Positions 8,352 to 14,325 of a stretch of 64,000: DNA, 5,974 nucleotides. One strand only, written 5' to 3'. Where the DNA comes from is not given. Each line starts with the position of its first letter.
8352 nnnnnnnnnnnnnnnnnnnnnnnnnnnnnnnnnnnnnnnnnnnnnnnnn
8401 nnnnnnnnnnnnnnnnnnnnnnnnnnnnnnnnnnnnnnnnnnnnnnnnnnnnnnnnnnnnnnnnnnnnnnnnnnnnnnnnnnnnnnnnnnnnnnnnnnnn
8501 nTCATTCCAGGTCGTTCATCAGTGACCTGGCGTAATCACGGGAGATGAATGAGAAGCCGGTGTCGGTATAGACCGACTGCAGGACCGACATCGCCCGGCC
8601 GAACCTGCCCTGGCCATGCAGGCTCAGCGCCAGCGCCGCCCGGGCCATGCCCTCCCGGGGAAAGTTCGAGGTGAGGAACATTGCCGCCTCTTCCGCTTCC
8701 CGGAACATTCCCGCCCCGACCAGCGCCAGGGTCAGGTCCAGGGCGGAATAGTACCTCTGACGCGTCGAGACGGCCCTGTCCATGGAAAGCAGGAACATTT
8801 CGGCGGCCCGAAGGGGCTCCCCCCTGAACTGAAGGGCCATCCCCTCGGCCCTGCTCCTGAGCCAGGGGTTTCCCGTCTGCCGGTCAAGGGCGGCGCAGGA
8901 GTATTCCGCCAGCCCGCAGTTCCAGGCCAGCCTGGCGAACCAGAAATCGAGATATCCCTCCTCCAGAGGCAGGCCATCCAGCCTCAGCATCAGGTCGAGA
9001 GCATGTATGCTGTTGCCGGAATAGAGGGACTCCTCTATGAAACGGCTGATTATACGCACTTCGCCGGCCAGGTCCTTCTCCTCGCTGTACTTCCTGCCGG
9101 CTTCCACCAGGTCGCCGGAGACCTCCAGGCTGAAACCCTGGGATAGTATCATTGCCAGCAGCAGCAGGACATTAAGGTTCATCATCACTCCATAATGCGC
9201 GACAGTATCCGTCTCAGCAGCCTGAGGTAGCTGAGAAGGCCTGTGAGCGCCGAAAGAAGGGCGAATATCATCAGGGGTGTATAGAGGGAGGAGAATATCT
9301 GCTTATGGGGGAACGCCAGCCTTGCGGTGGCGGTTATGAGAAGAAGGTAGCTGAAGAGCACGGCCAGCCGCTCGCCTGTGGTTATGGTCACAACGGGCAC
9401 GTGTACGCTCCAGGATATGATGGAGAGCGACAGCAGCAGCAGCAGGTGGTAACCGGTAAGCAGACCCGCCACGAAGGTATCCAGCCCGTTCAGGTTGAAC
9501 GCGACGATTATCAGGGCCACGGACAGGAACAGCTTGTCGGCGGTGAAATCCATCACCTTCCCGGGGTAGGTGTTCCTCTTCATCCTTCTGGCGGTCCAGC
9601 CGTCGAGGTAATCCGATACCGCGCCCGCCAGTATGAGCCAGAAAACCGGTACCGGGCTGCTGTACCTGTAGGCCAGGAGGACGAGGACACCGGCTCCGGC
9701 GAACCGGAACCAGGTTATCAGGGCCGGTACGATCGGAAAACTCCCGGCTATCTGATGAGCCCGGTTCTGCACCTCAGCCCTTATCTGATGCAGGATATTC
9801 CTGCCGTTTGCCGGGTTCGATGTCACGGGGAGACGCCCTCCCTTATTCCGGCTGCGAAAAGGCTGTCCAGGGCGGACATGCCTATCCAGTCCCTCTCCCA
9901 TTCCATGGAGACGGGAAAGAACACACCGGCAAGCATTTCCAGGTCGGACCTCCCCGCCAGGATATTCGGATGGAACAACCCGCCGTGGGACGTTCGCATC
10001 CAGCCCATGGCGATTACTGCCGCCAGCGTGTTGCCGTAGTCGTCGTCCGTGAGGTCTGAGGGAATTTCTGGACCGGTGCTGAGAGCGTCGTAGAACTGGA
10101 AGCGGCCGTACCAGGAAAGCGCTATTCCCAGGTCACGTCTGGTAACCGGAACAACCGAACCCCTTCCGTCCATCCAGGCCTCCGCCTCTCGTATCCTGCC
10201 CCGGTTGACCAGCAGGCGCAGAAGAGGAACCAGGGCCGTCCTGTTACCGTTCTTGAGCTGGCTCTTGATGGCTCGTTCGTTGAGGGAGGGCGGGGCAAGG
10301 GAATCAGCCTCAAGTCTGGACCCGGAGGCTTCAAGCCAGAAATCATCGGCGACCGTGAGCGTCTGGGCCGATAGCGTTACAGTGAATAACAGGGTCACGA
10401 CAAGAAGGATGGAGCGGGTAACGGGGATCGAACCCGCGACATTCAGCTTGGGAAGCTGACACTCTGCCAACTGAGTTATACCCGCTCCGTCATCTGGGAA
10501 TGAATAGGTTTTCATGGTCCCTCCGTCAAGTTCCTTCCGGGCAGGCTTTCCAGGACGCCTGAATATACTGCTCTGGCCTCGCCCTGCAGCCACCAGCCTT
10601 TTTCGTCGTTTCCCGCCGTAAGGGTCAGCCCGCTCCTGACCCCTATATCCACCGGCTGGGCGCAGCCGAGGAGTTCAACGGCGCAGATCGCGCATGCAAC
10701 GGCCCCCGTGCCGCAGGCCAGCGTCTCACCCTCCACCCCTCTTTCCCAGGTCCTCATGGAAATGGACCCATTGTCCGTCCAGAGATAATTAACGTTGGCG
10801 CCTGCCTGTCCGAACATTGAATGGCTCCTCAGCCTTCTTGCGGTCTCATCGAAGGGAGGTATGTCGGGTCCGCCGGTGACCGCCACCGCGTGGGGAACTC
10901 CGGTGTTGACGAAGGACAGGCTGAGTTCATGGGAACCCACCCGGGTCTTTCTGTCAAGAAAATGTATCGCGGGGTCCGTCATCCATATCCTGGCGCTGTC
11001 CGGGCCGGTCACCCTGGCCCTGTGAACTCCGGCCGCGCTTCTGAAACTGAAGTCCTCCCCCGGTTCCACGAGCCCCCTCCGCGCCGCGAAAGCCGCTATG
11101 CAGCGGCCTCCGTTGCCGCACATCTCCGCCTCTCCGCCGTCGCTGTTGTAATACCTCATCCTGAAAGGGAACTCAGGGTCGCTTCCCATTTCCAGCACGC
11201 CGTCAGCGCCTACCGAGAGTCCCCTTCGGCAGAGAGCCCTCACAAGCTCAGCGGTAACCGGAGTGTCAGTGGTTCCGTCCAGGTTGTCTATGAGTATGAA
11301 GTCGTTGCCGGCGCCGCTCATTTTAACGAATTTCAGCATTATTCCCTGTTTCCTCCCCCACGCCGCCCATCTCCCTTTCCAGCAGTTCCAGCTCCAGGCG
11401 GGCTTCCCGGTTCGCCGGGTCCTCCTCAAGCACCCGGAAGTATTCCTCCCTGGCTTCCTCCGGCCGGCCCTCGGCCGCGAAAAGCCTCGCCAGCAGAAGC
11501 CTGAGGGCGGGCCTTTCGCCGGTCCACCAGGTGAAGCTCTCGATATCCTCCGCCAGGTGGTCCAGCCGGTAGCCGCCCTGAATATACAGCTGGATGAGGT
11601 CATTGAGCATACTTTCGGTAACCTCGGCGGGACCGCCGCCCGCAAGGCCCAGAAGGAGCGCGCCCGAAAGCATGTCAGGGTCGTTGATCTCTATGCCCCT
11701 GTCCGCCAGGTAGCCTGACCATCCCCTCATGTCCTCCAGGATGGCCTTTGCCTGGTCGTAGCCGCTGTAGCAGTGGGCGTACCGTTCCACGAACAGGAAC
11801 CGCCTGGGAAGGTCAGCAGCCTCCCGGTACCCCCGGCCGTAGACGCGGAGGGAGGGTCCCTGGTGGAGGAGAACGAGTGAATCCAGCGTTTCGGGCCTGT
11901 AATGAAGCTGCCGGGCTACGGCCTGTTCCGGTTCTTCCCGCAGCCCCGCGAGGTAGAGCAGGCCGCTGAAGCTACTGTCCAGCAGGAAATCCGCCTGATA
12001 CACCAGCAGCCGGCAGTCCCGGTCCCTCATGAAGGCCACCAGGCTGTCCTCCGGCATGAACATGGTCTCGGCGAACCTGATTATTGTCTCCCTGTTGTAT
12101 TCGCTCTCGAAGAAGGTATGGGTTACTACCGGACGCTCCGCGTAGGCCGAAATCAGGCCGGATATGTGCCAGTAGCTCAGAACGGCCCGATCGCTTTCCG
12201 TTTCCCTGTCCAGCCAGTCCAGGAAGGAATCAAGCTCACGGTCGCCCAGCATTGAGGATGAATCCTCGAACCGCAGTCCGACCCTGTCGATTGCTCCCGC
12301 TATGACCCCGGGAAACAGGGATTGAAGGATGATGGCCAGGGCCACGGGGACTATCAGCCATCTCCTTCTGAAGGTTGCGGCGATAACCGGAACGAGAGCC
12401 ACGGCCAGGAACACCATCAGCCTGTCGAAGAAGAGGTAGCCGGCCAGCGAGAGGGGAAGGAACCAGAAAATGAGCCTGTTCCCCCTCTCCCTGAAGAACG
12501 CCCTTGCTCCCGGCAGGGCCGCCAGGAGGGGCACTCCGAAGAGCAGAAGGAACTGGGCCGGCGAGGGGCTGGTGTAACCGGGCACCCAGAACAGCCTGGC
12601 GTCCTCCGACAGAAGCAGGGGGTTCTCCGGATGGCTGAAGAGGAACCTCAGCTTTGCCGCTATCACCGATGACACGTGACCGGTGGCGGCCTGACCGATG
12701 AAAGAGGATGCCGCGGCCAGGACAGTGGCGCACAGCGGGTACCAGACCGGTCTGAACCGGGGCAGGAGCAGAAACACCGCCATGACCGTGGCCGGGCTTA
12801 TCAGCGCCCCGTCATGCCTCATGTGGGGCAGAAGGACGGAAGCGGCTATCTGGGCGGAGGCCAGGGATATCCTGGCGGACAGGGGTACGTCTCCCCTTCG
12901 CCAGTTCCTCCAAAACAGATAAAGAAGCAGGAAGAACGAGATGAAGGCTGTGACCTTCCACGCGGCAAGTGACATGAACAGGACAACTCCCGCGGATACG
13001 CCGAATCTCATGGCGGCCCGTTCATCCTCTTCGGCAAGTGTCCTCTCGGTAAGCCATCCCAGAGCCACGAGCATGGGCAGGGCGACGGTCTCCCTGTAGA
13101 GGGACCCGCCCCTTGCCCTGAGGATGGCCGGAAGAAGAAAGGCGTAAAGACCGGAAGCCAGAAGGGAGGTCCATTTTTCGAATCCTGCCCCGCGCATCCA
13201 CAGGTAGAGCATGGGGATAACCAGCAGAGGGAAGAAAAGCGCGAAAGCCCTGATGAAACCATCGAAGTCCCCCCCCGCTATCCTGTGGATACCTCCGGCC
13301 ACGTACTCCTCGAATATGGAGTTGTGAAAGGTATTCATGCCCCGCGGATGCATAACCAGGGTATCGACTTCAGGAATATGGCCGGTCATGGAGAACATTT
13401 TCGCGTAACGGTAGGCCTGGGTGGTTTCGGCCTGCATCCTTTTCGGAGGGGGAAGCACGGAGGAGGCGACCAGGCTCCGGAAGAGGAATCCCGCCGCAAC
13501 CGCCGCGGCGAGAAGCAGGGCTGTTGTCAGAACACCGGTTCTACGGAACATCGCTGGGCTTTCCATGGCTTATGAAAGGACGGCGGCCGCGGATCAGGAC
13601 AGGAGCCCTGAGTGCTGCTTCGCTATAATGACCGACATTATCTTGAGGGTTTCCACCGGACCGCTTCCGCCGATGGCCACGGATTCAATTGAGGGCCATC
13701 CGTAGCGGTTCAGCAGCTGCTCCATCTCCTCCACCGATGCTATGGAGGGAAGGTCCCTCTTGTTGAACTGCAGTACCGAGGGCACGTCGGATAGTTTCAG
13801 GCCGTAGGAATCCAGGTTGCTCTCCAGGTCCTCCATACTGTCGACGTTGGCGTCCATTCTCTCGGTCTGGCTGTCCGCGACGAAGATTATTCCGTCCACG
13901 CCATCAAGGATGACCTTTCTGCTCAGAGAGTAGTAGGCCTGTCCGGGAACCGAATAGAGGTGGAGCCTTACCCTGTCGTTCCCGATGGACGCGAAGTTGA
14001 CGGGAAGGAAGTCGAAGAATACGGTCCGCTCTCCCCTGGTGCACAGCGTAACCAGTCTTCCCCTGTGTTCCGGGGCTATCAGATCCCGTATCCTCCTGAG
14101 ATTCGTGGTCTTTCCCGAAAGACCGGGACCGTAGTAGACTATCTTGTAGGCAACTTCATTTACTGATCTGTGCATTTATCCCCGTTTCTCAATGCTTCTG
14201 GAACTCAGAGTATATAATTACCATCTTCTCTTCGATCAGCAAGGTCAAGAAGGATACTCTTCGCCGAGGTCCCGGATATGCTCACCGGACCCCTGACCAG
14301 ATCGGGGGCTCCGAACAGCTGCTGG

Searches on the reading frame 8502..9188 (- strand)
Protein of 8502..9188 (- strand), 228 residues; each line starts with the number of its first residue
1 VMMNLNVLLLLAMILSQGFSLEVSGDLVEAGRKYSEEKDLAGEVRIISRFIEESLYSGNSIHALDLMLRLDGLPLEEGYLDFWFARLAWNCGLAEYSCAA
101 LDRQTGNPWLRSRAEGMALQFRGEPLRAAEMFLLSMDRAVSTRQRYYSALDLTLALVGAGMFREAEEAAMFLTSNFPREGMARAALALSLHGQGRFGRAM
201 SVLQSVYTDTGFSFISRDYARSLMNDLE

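Call 14: search_protein_families(library=pfam, proteins=[window:8502-9188:-], max_evalue=0.1)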
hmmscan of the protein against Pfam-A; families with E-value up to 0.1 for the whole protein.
window:8502-9188:- (228 aa): 2 families
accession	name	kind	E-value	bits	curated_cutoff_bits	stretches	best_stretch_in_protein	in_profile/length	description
PF13432.12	TPR_16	-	0.00022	22.1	32.7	1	153-207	4-58/65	Tetratricopeptide repeat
PF07721.20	TPR_4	-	0.099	13.8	27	1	181-203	2-24/26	Tetratricopeptide repeat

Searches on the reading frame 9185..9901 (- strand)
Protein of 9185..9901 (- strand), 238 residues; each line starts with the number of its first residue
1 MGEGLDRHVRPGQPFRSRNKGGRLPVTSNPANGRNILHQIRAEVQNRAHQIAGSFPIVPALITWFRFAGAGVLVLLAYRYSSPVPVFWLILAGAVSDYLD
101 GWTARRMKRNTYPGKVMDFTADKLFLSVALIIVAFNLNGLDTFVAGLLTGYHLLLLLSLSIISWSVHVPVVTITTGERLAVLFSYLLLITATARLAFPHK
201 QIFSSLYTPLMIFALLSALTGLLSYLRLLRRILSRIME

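Call 75: search_protein_families(library=pfam, proteins=[window:9185-9901:-], max_evalue=0.01)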
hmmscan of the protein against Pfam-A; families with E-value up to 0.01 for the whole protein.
window:9185-9901:- (238 aa): 1 family
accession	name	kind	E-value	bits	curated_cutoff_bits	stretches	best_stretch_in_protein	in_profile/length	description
PF01066.26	CDP-OH_P_transf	-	3.6e-14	53.9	22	1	58-203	3-138/152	CDP-alcohol phosphatidyltransferase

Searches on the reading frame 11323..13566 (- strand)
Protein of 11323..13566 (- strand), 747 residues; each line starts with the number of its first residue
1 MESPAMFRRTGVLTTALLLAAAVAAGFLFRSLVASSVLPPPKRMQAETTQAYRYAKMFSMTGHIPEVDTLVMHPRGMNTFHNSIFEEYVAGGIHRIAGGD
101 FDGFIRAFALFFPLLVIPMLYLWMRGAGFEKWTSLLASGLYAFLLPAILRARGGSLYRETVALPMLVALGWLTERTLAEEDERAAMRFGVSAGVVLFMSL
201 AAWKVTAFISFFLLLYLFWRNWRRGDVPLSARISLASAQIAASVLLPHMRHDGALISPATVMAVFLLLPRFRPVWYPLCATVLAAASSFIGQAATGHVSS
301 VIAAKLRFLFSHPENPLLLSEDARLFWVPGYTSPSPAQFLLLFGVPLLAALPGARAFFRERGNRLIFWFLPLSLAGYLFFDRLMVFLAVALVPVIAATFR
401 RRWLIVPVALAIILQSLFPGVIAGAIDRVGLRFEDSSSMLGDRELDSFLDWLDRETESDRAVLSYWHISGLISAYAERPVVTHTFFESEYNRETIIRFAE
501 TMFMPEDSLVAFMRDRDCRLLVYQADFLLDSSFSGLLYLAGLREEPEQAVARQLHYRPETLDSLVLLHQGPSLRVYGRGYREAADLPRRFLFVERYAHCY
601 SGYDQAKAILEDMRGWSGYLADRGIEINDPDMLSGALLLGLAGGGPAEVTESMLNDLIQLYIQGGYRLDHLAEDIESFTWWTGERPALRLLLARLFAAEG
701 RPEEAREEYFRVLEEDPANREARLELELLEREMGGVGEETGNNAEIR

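Call 14: search_protein_families(library=pfam, proteins=[window:11323-13566:-], max_evalue=0.1)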
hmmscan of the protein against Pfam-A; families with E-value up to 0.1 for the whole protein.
window:11323-13566:- (747 aa): 5 families
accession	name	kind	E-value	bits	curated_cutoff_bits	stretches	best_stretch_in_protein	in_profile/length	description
PF13428.12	TPR_14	-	2.6e-05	24.9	23.5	1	686-726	1-41/44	Tetratricopeptide repeat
PF14559.12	TPR_19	-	7.2e-05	23.5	25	1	685-722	24-61/68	Tetratricopeptide repeat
PF13432.12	TPR_16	-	0.014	16.3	32.7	1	686-719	31-64/65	Tetratricopeptide repeat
PF10034.15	Dpy19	-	0.042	12.5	27.2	0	380-489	443-554/653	Q-cell neuroblast polarisation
PF07721.20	TPR_4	-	0.07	14.2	27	1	686-707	1-22/26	Tetratricopeptide repeat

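Call 69: find_homologous_proteins(query=window:11323-13566:-, max_evalue=0.001)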
Query window:11323-13566:- (747 aa): 138 proteins with E <= 0.001 among 8000 candidates; the best 120 are listed.
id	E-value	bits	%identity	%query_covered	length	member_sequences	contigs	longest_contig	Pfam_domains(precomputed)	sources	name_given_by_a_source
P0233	0.0e+0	1652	100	99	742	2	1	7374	PF13428.13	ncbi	-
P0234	0.0e+0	1469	89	99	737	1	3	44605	-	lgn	-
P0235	0.0e+0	1458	88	99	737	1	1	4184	-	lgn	-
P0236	0.0e+0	1411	86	99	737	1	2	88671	-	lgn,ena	-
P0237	0.0e+0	1337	86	94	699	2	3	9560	-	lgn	-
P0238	0.0e+0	1136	69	99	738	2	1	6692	-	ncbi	-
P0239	0.0e+0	1096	68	98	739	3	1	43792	-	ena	-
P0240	0.0e+0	1095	69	96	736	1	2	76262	-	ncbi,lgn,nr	ncbi:MAG: hypothetical protein JXA64_00950 [Candidatus Fermentibacteraceae bacterium]|nr:hypothetica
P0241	0.0e+0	1092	68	98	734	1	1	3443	-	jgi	jgi:hypothetical protein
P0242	0.0e+0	1074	65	98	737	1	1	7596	-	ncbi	-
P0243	0.0e+0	1057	65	95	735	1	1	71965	-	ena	-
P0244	0.0e+0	1041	63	97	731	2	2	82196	-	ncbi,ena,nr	ncbi:MAG: hypothetical protein K8S15_09400 [Candidatus Aegiribacteria sp.]|nr:hypothetical protein [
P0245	0.0e+0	1038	64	97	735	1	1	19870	-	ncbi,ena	-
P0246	0.0e+0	1025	62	99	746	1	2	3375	-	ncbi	-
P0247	0.0e+0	1024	63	96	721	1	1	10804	-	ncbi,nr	ncbi:MAG: hypothetical protein K8S24_06125 [Candidatus Aegiribacteria sp.]|nr:hypothetical protein [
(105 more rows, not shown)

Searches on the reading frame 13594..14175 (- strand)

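Call 14: search_protein_families(library=pfam, proteins=[window:13594-14175:-], max_evalue=0.1)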
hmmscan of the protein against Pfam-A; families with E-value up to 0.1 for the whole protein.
window:13594-14175:- (193 aa): 4 families
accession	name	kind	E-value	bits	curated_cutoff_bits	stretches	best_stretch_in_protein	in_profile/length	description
PF00025.27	Arf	-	2.8e-06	27.3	22.3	1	60-157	49-142/174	ADP-ribosylation factor family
PF00071.28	Ras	-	0.012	15.6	21.6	1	49-164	29-140/162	Ras family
PF04670.18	Gtr1_RagA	-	0.023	14.5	22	1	67-121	46-105/232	Gtr1/RagA G protein conserved region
PF00503.26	G-alpha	-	0.032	13.8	48.8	0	9-32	21-44/333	G-protein alpha subunit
